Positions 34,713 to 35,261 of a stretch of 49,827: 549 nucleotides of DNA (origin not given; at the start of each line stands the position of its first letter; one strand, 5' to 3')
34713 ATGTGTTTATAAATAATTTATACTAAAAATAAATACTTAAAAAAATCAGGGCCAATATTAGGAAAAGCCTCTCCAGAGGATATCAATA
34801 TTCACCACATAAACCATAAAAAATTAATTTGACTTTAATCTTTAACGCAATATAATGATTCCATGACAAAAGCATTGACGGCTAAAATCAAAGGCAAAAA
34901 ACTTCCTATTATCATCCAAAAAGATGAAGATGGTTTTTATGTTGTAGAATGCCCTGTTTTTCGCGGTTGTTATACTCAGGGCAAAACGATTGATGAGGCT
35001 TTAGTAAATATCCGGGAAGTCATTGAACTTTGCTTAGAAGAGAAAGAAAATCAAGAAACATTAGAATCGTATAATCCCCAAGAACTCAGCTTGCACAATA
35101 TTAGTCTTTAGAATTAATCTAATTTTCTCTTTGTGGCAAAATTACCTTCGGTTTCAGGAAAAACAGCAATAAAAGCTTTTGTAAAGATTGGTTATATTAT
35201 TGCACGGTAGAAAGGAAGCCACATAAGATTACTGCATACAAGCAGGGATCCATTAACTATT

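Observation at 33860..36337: Mosaic nrdA-nrdB spacer: decayed copies of the nrdA 3' end and nrdB 5' end bracket a hicBA cassette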

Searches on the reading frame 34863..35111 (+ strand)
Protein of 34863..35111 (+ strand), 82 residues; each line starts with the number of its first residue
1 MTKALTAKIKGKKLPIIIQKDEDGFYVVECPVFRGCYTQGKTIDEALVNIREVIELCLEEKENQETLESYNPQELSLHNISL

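Call 8: search_protein_families(library=pfam, proteins=[window:34863-35108:+], max_evalue=0.01)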
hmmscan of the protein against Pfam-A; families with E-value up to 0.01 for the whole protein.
window:34863-35108:+ (82 aa): 3 families
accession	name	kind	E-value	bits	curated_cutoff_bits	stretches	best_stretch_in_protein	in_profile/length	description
PF15919.11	HicB_lk_antitox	-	1.6e-09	38.4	27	1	15-68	2-56/123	HicB_like antitoxin of bacterial toxin-antitoxin system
PF21748.3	UPF0150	-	6.8e-05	23.2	27.3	1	22-56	17-51/64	UPF0150-like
PF23153.1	Aip3p_Bud6_N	-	0.0034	18.1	27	1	31-73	47-89/109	Aip3p/Bud6 N-terminal domain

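Call 18: find_encoding_contigs(protein=window:34863-35111:+, flank=6000, max_places=10)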
Protein window:34863-35111:+ (82 aa): 7 contigs read that carry it; 4 places shown.
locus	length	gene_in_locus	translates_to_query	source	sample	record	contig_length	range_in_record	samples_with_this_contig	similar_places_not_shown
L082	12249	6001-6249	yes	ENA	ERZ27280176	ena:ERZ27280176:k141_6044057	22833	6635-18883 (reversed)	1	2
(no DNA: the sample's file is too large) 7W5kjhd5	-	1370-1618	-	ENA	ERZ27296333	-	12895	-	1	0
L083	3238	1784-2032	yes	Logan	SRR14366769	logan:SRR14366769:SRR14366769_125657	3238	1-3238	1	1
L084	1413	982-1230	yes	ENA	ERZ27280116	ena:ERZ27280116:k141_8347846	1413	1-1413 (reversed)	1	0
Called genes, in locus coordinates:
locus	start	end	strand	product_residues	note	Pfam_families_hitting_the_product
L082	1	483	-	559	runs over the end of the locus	PF07602:DUF1565 (weak), PF22842:Pel9A-like_beta_helix, PF05048:NosD, PF13229:Beta_helix (weak)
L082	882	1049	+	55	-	-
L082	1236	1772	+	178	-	-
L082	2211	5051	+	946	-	PF03477:ATP-cone, PF00317:Ribonuc_red_lgN, PF02867:Ribonuc_red_lgC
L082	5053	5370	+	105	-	-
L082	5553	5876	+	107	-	-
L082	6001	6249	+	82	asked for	PF15919:HicB_lk_antitox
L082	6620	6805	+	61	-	-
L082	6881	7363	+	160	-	-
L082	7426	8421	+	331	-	PF00268:Ribonuc_red_sm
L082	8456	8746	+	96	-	-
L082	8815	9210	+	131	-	-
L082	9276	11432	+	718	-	PF17191:RecG_wedge, PF01336:tRNA_anti-codon (weak), PF00270:DEAD, PF04851:ResIII, PF00271:Helicase_C, PF19833:RecG_dom3_C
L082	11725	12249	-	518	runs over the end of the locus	-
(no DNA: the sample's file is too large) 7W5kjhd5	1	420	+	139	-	?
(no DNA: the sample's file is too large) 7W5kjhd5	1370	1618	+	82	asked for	PF15919:HicB_lk_antitox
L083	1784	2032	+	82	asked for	PF15919:HicB_lk_antitox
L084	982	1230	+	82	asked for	PF15919:HicB_lk_antitox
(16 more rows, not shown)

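Call 33: search_protein_families(library=padloc, proteins=[window:34863-35108:+], max_evalue=0.1)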
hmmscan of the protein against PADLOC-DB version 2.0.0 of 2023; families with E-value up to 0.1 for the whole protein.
window:34863-35108:+ (82 aa): 0 families

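Call 61: find_related_loci(query=window:34863-35108:+, collection=viral_contigs, flank=4000)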
Query window:34863-35108:+ (82 aa) in viral_contigs; peptide patterns used: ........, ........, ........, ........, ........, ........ (x = any residue, [..] = any of these).
31 stretches matched a pattern, but none encodes a relative of the query by tblastn (E <= 1e-3).

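Call 63: find_homologous_proteins(query=window:34863-35108:+, max_evalue=1e-10)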
Query window:34863-35108:+ (82 aa): 1460 proteins with E <= 1e-10 among 1466 candidates; the best 120 are listed.
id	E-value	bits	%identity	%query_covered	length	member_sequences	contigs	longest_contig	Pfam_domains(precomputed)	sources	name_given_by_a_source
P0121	5.5e-47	174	100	100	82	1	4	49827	PF15919.12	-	-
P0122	4.8e-43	162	91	100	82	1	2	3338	PF15919.12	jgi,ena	-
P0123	8.9e-42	158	89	100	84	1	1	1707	PF15919.12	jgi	jgi:predicted RNase H-like HicB family nuclease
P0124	2.2e-41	156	89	100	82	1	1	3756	PF15919.12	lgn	-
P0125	4.5e-41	155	87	100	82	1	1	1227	PF15919.12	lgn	-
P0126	1.1e-40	154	88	100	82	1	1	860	PF15919.12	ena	-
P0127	1.2e-40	154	88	100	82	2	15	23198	PF15919.12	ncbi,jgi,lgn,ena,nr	ncbi:MAG TPA: type II toxin-antitoxin system HicB family antitoxin [Negativicutes bacterium]|nr:type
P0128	1.3e-40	154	88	100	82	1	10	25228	PF15919.12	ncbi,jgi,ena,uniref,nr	ncbi:MAG: hypothetical protein A3D44_04395 [Candidatus Staskawiczbacteria bacterium RIFCSPHIGHO2_02_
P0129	7.8e-40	152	85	100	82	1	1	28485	PF15919.12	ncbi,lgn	-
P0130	1.2e-38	148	80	100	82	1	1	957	PF15919.12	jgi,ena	jgi:predicted RNase H-like HicB family nuclease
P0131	1.2e-38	148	83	100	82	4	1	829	PF15919.12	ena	-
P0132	1.4e-38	148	84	100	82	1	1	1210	PF15919.12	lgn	-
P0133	2.0e-38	147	82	100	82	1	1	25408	PF15919.12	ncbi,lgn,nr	ncbi:MAG: type II toxin-antitoxin system HicB family antitoxin [Candidatus Staskawiczbacteria bacter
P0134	5.5e-38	146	82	100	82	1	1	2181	PF15919.12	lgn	-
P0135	7.1e-38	145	80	100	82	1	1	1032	PF15919.12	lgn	-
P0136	8.7e-38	145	79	100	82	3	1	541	PF15919.12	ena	-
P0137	1.5e-37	144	80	100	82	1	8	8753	PF15919.12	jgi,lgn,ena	-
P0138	1.6e-37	144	78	100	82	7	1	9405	PF15919.12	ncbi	-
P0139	1.7e-37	144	82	100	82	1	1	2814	PF15919.12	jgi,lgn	jgi:predicted RNase H-like HicB family nuclease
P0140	2.8e-37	143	79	100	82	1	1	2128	PF15919.12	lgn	-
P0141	4.2e-37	143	80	100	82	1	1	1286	PF15919.12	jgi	-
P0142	7.2e-37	142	79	100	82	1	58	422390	PF15919.12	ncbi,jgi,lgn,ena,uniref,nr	ncbi:MAG: hypothetical protein A2402_01875 [Candidatus Staskawiczbacteria bacterium RIFOXYC1_FULL_37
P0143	1.6e-36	141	79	100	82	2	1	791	PF15919.12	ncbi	-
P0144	2.1e-36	141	79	100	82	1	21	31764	PF15919.12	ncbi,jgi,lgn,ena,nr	ncbi:MAG: hypothetical protein US35_C0022G0003 [Parcubacteria group bacterium GW2011_GWA2_37_10]|nr:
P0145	3.5e-36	140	80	100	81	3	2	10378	PF15919.12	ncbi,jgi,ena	-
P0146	3.6e-36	140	76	100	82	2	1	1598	PF15919.12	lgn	-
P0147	3.7e-36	140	77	100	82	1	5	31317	PF15919.12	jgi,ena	-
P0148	7.3e-36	139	77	100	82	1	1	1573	PF15919.12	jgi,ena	-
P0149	8.0e-36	139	78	100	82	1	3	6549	PF15919.12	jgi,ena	-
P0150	9.1e-36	139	80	100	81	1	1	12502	PF15919.12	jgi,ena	-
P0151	3.0e-35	137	77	100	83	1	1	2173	PF15919.12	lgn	-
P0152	3.4e-35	137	74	100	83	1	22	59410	PF15919.12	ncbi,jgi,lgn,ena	-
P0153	3.5e-35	137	73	100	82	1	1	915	PF15919.12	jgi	-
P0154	3.6e-35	137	76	100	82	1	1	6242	PF15919.12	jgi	-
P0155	3.8e-35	137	78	100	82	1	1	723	PF15919.12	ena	-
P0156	3.8e-35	137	79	100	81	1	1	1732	PF15919.12,PF21748.4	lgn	-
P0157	4.0e-35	137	78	100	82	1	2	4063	PF15919.12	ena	-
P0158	4.1e-35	137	73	100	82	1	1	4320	PF15919.12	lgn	-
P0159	4.2e-35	136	73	100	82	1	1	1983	PF15919.12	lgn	-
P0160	4.3e-35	136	79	100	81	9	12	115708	PF15919.12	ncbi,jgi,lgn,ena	-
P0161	6.9e-35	136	74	100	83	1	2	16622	PF15919.12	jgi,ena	-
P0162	7.5e-35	136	73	100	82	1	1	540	PF15919.12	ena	-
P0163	8.0e-35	136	73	100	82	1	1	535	PF15919.12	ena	-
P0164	8.1e-35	136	74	100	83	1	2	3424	PF15919.12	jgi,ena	-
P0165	9.5e-35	135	73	100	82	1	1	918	PF15919.12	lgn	-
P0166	9.8e-35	135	74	100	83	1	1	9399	PF15919.12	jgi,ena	-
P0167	1.1e-34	135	73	100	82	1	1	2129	PF15919.12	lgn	-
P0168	1.2e-34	135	78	100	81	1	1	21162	PF15919.12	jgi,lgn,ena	-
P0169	1.2e-34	135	74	100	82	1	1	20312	PF15919.12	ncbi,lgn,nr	ncbi:MAG: type II toxin-antitoxin system HicB family antitoxin [bacterium]|nr:type II toxin-antitoxi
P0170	1.3e-34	135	73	100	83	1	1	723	PF15919.12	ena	-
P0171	1.4e-34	135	74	100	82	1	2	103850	PF15919.12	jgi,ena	jgi:predicted RNase H-like HicB family nuclease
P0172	1.4e-34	135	73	100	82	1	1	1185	PF15919.12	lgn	-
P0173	1.5e-34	135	74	100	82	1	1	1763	PF15919.12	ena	-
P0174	1.9e-34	134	72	100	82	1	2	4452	PF15919.12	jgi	jgi:predicted RNase H-like HicB family nuclease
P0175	2.2e-34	134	72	100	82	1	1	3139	PF15919.12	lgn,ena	-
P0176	2.4e-34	134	73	100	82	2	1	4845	PF15919.12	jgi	jgi:predicted RNase H-like HicB family nuclease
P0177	2.5e-34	134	73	100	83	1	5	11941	PF15919.12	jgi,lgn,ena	-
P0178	2.5e-34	134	72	100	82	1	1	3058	PF15919.12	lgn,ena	-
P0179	2.9e-34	134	73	100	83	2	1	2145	PF15919.12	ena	-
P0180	2.9e-34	134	73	100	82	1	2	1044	PF15919.12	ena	-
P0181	3.6e-34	134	73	100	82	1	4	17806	PF15919.12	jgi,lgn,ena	-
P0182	3.9e-34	133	74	100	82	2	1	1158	PF15919.12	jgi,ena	-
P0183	3.9e-34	133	73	100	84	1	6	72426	PF15919.12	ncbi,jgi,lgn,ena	-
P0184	5.2e-34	133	72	100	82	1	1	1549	PF15919.12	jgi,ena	-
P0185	5.3e-34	133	73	100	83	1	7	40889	PF15919.12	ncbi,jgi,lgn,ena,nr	ncbi:type II toxin-antitoxin system HicB family antitoxin [bacterium]|nr:type II toxin-antitoxin sys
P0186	5.7e-34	133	71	100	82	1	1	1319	PF15919.12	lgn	-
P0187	5.9e-34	133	73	100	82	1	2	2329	PF15919.12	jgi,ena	-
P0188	6.1e-34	133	73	100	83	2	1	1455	PF15919.12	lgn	-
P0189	8.0e-34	132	72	100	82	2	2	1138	PF15919.12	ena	-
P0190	8.1e-34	132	73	100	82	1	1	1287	PF15919.12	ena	-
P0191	8.7e-34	132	76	100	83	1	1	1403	PF15919.12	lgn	-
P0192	9.3e-34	132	72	100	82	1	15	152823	PF15919.12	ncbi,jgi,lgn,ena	-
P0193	9.5e-34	132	73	100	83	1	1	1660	PF15919.12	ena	-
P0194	1.0e-33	132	73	100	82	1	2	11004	PF15919.12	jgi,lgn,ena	-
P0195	1.0e-33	132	76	98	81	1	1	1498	PF15919.12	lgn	-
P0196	1.1e-33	132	73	100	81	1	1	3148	PF15919.12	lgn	-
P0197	1.1e-33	132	73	100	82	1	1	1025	PF15919.12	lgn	-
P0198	1.2e-33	132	74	100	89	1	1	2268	PF15919.12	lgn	-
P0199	1.3e-33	132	71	100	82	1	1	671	PF15919.12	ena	-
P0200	1.3e-33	132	73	100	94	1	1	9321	PF15919.12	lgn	-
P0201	1.4e-33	132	70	100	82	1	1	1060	PF15919.12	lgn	-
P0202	1.4e-33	132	72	100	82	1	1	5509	PF15919.12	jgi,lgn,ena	-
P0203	1.5e-33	132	72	100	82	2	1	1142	PF15919.12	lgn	-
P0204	1.7e-33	131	72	100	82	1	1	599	PF15919.12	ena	-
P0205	1.9e-33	131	72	100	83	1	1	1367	PF15919.12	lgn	-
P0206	2.0e-33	131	72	100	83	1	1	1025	PF15919.12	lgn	-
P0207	2.1e-33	131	72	100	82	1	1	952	PF15919.12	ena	-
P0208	2.4e-33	131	72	100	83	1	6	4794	PF15919.12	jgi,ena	-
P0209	2.9e-33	131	71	100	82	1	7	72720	PF15919.12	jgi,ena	-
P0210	2.9e-33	131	72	100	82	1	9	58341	PF15919.12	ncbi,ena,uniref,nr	ncbi:MAG: hypothetical protein A3D64_00040 [Candidatus Wildermuthbacteria bacterium RIFCSPHIGHO2_02_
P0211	3.1e-33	131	70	100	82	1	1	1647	PF15919.12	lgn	-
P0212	3.1e-33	131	76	100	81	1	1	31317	PF15919.12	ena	-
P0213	3.1e-33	131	71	100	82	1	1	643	PF15919.12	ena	-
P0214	3.2e-33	131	73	100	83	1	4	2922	PF15919.12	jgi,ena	-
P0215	3.4e-33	130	72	100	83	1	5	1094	PF15919.12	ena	-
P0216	3.7e-33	130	71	100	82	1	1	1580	PF15919.12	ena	-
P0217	3.7e-33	130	72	100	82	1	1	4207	PF15919.12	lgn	-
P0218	4.7e-33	130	71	100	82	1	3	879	PF15919.12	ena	-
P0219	4.8e-33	130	72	100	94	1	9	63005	PF15919.12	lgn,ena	-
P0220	4.8e-33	130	72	100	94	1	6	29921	PF15919.12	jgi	-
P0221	5.7e-33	130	71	100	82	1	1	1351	PF15919.12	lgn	-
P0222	6.1e-33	130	70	100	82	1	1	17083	PF15919.12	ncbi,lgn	-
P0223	7.3e-33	129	72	100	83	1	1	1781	PF15919.12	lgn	-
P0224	7.4e-33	129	71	100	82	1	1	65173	PF15919.12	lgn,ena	-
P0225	8.5e-33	129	70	100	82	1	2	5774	PF15919.12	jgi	jgi:predicted RNase H-like HicB family nuclease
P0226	8.6e-33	129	73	100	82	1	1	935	PF15919.12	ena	-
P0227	9.0e-33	129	72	100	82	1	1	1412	PF15919.12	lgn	-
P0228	1.0e-32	129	70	100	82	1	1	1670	PF15919.12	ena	-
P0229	1.0e-32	129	71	100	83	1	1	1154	PF15919.12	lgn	-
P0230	1.0e-32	129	71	100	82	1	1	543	PF15919.12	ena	-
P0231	1.1e-32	129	74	95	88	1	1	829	PF15919.12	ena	-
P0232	1.1e-32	129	70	100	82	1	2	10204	PF15919.12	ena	-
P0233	1.2e-32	129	70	98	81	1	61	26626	PF15919.12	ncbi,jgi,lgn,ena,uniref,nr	ncbi:hypothetical protein CO121_00640 [bacterium (Candidatus Gribaldobacteria) CG_4_9_14_3_um_filter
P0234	1.4e-32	128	71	100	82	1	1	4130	PF15919.12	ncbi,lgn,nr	ncbi:MAG: type II toxin-antitoxin system HicB family antitoxin [bacterium]|nr:type II toxin-antitoxi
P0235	1.8e-32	128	71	100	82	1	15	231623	PF15919.12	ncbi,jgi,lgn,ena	ncbi:MAG TPA: type II toxin-antitoxin system HicB family antitoxin [Candidatus Paceibacterota bacter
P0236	1.8e-32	128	71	100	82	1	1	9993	PF15919.12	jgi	jgi:predicted RNase H-like HicB family nuclease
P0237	1.9e-32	128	70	100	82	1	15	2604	PF15919.12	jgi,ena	-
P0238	1.9e-32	128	74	100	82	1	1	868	PF15919.12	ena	-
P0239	2.0e-32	128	70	100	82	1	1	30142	PF15919.12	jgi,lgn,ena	-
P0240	2.0e-32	128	68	100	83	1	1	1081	PF15919.12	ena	-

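Call 64: find_encoding_contigs(protein=P0122, flank=4000, max_places=2)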
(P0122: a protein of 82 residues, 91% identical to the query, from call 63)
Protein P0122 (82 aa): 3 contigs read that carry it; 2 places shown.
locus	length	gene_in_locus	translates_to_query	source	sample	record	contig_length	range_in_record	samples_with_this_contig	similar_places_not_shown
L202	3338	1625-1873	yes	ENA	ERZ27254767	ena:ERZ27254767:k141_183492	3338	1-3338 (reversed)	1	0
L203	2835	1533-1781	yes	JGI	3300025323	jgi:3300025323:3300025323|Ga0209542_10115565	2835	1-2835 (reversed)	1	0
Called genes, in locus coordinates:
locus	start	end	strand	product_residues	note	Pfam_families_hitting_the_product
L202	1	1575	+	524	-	?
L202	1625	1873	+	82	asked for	PF15919:HicB_lk_antitox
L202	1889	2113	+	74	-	PF07927:HicA_toxin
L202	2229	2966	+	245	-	-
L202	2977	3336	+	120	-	?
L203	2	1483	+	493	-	PF02867:Ribonuc_red_lgC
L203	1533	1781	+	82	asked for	PF15919:HicB_lk_antitox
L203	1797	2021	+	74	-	PF07927:HicA_toxin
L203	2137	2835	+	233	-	?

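Call 65: find_encoding_contigs(protein=P0124, flank=4000, max_places=2)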
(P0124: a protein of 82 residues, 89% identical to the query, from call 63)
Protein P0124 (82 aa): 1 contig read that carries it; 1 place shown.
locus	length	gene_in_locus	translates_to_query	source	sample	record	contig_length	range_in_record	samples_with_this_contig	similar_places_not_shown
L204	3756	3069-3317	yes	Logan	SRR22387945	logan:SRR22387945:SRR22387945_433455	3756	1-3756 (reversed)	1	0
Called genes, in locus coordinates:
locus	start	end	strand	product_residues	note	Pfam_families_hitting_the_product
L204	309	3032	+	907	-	PF03477:ATP-cone, PF00317:Ribonuc_red_lgN, PF02867:Ribonuc_red_lgC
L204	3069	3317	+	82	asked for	PF15919:HicB_lk_antitox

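Call 66: find_encoding_contigs(protein=P0128, flank=5000, max_places=3)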
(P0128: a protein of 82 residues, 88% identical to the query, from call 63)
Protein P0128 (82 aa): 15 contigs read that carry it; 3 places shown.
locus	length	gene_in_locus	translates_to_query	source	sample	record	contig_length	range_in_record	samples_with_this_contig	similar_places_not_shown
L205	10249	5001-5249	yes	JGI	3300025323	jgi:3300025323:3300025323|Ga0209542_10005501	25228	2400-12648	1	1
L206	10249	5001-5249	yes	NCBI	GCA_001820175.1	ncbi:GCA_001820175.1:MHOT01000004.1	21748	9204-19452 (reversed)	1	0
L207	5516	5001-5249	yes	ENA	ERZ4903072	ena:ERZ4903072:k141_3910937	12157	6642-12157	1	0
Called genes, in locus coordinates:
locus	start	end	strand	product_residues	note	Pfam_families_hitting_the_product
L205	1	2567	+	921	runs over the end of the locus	PF03477:ATP-cone, PF00317:Ribonuc_red_lgN, PF02867:Ribonuc_red_lgC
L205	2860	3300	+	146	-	-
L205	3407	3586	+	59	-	-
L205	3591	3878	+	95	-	-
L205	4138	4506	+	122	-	-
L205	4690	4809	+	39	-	-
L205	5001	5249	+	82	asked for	PF15919:HicB_lk_antitox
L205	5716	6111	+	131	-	-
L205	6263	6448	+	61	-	-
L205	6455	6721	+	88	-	PF15738:YafQ_toxin (weak), PF06769:YoeB_toxin (weak)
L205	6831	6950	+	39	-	-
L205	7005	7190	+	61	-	-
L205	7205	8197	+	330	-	PF00268:Ribonuc_red_sm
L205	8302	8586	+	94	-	-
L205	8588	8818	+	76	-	PF07927:HicA_toxin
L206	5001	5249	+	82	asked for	PF15919:HicB_lk_antitox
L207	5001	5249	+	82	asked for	PF15919:HicB_lk_antitox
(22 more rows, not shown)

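Call 67: find_encoding_contigs(protein=P0127, flank=5000, max_places=3)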
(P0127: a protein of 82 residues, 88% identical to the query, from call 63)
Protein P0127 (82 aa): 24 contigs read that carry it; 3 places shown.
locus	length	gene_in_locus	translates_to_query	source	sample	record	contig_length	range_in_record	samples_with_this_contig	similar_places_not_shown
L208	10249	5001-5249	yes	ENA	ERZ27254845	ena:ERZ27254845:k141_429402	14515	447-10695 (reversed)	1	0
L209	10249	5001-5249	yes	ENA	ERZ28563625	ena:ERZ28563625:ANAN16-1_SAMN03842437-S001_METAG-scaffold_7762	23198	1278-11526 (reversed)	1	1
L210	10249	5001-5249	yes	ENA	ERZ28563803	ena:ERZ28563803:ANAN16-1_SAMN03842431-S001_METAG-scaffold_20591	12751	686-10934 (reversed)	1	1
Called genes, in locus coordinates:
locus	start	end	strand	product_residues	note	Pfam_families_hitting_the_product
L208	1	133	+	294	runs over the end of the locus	PF00528:BPD_transp_1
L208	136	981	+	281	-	PF00528:BPD_transp_1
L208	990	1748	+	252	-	PF02463:SMC_N (faint), PF00005:ABC_tran, PF13304:AAA_21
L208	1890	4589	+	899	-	PF03477:ATP-cone, PF00317:Ribonuc_red_lgN, PF02867:Ribonuc_red_lgC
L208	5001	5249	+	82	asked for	PF15919:HicB_lk_antitox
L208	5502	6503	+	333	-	PF00268:Ribonuc_red_sm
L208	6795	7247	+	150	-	-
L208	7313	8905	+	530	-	PF17191:RecG_wedge, PF01336:tRNA_anti-codon, PF04851:ResIII, PF00270:DEAD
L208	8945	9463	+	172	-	PF00271:Helicase_C, PF19833:RecG_dom3_C (weak)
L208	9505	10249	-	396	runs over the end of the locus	?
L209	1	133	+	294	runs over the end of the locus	PF00528:BPD_transp_1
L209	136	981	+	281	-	PF00528:BPD_transp_1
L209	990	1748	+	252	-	PF02463:SMC_N (faint), PF00005:ABC_tran, PF13304:AAA_21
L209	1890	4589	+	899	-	PF03477:ATP-cone, PF00317:Ribonuc_red_lgN, PF02867:Ribonuc_red_lgC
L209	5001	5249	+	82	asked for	PF15919:HicB_lk_antitox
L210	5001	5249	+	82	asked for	PF15919:HicB_lk_antitox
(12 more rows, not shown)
